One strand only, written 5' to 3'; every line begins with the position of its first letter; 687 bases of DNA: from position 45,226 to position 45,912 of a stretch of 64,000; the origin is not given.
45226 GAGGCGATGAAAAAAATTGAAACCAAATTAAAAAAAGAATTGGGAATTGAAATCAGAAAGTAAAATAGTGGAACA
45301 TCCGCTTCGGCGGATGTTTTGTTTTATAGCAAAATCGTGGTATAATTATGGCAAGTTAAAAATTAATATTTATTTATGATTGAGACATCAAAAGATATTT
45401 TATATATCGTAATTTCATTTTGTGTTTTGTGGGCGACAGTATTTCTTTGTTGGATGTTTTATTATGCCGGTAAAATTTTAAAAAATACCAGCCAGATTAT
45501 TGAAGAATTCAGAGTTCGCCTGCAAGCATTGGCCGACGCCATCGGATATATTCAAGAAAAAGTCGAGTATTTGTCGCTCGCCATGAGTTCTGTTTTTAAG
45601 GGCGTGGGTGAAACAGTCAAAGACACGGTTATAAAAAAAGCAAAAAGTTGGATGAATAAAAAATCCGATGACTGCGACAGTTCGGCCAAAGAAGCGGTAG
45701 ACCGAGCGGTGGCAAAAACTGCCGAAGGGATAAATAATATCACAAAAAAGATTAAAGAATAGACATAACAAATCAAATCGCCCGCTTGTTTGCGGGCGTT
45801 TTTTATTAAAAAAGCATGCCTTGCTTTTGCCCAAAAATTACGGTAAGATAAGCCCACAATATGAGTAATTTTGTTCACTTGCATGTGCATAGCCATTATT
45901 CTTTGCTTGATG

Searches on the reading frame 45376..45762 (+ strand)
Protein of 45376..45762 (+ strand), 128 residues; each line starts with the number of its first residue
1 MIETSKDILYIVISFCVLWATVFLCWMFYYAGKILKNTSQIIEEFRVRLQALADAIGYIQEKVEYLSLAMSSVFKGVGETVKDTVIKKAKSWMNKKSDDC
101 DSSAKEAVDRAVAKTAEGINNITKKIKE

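Call 37: find_encoding_contigs(protein=window:45376-45762:+, flank=6000, max_places=10)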
Protein window:45376-45762:+ (128 aa): 2 contigs read that carry it; 2 places shown.
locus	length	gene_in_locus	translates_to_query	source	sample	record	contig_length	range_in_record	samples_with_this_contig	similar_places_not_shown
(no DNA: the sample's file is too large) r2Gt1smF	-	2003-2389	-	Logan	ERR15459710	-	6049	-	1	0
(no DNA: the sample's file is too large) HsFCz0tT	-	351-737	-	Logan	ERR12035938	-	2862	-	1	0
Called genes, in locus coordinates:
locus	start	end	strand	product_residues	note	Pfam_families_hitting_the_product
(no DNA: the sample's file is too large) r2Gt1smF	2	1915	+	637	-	?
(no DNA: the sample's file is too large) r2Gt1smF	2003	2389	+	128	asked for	-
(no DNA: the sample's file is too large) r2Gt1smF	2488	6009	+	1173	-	PF02811:PHP, PF07733:DNA_pol3_alpha, PF17657:DNA_pol3_finger, PF14579:HHH_6, PF01336:tRNA_anti-codon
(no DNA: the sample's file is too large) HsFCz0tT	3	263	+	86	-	?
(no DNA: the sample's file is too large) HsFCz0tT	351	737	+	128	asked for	-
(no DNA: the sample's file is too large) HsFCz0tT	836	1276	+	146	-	PF02811:PHP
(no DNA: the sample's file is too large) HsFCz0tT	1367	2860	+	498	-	?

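Call 51: search_protein_families(library=pfam, proteins=[window:45376-45762:+], max_evalue=0.001)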
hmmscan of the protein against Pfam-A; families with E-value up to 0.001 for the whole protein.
window:45376-45762:+ (128 aa): 0 families
